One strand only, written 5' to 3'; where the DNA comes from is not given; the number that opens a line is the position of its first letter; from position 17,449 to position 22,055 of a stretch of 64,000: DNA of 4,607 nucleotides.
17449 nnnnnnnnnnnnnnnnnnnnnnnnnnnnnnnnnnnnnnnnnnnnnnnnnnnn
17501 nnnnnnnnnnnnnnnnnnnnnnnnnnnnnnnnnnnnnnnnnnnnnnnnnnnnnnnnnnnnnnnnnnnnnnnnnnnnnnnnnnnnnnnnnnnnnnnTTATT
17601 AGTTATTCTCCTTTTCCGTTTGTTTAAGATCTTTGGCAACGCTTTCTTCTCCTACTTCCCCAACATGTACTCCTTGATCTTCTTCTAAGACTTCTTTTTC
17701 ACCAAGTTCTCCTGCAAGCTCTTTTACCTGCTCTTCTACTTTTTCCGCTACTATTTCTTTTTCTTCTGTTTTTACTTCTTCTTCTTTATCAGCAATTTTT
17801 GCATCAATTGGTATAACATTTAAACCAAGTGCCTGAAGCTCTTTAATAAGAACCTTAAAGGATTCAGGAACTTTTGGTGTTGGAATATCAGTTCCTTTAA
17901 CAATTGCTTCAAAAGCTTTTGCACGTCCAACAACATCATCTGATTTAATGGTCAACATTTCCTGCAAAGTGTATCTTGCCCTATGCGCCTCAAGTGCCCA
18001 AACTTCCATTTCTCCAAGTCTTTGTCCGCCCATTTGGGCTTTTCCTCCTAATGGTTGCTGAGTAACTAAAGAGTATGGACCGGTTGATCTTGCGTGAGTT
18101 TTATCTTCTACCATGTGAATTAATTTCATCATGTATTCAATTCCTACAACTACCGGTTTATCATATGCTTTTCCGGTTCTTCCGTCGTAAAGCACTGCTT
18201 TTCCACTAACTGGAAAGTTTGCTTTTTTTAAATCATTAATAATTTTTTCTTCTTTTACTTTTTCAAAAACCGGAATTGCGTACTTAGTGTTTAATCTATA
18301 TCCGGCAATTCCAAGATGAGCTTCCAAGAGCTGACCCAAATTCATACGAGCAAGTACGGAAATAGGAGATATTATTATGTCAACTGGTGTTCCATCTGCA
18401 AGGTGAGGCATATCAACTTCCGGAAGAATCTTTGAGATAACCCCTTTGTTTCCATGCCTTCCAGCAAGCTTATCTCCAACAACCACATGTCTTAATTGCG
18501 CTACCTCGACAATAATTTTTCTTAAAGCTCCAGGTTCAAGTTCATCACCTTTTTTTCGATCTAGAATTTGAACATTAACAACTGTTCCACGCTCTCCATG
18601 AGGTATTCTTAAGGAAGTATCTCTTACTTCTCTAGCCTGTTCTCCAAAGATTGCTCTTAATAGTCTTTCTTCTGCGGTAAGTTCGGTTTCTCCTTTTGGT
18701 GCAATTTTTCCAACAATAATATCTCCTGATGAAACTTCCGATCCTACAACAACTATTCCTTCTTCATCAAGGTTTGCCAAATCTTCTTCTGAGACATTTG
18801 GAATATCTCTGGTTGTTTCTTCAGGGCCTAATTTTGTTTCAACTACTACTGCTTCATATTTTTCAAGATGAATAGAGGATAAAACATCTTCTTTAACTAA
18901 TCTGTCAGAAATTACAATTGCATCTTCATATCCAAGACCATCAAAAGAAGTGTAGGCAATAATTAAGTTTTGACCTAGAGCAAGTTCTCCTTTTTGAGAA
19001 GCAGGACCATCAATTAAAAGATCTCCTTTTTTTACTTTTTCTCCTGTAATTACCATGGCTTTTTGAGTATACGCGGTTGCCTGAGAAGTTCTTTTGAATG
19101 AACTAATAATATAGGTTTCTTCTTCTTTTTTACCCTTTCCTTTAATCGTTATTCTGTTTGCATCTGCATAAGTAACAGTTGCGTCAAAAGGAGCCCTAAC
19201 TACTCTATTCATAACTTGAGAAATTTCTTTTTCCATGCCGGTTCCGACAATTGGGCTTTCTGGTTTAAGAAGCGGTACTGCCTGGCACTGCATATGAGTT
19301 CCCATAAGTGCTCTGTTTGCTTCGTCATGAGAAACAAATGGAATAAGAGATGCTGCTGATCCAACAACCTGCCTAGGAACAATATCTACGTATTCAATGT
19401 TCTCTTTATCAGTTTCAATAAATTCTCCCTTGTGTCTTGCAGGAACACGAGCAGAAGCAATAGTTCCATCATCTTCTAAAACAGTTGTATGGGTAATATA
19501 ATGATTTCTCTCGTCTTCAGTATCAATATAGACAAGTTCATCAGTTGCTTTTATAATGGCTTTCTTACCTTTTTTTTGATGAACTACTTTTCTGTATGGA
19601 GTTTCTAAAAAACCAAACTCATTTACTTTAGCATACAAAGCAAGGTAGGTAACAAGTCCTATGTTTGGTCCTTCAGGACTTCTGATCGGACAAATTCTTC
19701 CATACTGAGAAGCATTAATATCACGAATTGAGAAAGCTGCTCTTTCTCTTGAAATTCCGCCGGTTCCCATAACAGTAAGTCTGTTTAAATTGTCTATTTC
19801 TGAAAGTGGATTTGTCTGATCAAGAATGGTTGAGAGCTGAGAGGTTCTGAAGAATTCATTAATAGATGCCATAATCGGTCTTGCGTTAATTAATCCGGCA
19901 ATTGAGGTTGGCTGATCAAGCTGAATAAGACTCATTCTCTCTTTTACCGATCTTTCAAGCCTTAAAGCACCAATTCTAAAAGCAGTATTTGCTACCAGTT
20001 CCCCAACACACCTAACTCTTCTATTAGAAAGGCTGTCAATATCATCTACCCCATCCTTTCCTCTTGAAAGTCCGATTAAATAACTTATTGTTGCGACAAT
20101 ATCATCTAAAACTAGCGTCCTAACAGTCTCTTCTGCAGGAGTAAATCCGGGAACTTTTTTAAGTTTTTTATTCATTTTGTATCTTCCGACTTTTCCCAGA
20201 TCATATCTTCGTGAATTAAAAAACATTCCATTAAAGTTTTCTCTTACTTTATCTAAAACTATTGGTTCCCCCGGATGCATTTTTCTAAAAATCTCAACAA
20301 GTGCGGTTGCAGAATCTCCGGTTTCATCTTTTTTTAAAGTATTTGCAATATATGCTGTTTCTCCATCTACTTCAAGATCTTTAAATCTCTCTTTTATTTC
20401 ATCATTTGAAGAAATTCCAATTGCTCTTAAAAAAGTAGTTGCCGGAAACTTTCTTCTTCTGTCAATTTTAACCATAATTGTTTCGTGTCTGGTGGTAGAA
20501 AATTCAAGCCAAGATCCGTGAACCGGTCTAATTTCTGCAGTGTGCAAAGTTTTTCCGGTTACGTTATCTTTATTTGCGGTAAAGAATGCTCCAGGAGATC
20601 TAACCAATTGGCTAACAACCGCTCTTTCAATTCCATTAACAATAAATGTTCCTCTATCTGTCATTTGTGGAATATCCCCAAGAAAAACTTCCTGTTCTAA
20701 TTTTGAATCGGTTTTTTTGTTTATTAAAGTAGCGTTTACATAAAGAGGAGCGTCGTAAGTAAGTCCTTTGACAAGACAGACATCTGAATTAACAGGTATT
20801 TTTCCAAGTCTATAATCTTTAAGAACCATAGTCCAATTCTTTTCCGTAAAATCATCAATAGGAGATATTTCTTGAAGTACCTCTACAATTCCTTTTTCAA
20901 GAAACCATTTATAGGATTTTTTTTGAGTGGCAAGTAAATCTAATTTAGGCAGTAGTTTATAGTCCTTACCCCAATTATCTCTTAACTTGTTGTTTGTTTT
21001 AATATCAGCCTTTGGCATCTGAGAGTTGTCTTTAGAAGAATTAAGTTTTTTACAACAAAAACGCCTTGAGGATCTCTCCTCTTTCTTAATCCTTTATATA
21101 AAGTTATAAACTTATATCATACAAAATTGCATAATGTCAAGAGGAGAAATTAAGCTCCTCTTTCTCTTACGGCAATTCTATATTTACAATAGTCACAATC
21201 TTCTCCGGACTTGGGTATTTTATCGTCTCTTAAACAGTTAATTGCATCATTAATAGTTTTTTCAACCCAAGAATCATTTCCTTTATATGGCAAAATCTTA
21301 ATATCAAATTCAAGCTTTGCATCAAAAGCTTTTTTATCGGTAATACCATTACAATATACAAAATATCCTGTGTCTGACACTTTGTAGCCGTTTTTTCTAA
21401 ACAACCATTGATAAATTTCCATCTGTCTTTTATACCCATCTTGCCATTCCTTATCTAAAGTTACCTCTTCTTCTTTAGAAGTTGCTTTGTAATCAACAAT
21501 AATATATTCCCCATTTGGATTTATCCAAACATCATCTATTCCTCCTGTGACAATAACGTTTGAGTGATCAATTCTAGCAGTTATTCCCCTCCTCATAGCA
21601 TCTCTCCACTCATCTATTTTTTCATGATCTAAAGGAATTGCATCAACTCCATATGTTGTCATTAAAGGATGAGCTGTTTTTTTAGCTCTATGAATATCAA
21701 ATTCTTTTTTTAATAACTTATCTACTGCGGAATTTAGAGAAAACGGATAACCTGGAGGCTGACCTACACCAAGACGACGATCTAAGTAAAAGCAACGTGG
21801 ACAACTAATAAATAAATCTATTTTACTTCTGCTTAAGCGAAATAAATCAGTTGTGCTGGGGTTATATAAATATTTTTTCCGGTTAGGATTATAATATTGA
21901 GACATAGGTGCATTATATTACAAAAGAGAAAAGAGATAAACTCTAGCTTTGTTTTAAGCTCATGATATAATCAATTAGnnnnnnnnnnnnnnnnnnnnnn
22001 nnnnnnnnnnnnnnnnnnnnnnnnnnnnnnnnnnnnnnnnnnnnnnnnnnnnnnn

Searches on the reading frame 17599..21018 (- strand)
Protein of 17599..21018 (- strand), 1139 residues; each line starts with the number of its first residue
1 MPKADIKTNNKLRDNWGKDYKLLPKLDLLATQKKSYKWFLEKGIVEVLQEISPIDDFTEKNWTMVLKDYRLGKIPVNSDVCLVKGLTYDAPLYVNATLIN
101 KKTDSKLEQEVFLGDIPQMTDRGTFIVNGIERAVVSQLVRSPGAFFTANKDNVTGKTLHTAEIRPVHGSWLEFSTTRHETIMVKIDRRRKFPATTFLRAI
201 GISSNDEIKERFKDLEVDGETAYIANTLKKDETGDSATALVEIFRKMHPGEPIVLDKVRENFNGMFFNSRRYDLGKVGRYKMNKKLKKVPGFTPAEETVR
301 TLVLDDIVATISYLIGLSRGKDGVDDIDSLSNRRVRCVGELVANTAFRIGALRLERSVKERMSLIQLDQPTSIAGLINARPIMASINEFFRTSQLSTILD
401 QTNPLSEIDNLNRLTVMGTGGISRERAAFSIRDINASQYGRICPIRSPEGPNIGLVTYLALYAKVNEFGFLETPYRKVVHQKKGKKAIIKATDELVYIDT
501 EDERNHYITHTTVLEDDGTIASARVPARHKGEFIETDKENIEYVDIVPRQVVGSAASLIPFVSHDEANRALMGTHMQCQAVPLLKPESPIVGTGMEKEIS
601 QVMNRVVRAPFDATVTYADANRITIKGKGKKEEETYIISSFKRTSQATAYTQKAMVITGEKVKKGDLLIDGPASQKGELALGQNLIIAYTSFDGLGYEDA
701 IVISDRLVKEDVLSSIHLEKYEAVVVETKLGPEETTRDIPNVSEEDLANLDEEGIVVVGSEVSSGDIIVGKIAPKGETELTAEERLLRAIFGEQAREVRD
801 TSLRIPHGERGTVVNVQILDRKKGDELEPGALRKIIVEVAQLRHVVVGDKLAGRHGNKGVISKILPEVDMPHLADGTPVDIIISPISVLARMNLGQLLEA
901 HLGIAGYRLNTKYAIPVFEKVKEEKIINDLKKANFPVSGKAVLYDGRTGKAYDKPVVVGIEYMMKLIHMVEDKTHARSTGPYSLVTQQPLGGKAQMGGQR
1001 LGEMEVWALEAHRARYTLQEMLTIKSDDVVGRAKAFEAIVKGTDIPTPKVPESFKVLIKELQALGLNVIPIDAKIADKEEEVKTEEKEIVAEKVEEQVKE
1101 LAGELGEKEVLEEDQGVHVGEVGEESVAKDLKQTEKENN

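Call 98: search_protein_families(library=pfam, proteins=[window:17599-21018:-], max_evalue=0.001)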
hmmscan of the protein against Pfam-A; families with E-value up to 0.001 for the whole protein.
window:17599-21018:- (1139 aa): 6 families
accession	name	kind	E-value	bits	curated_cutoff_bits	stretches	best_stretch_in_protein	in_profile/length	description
PF00562.33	RNA_pol_Rpb2_6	-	6.3e-118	394.6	23.4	1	612-995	5-373/373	RNA polymerase Rpb2, domain 6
PF04561.19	RNA_pol_Rpb2_2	-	3.9e-25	89.1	21.7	1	140-336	1-190/190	RNA polymerase Rpb2, domain 2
PF04560.25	RNA_pol_Rpb2_7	-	1.4e-23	83.5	32.1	1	997-1068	1-82/87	RNA polymerase Rpb2, domain 7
PF04565.21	RNA_pol_Rpb2_3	-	1.3e-22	80.1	21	1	398-465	2-68/68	RNA polymerase Rpb2, domain 3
PF10385.14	RNA_pol_Rpb2_45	-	5e-12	46.1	28.2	1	475-546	1-65/66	RNA polymerase beta subunit external 1 domain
PF04563.20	RNA_pol_Rpb2_1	-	1.3e-11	44.9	28.2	1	29-382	3-201/203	RNA polymerase beta subunit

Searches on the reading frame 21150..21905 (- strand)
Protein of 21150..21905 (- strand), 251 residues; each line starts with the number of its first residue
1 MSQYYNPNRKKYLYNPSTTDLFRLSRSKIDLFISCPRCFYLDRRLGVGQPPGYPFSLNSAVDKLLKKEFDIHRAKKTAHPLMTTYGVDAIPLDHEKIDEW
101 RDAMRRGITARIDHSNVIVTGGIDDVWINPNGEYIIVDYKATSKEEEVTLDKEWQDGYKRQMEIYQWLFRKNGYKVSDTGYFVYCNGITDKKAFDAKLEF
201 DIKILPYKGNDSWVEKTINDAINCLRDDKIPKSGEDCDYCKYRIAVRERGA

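Call 98: search_protein_families(library=pfam, proteins=[window:21150-21905:-], max_evalue=0.001)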
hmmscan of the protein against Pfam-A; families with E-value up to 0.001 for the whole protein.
window:21150-21905:- (251 aa): 1 family
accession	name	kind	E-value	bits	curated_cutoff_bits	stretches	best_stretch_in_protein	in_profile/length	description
PF12705.13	PDDEXK_1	-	5.4e-14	53.2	22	1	23-243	1-243/247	PD-(D/E)XK nuclease superfamily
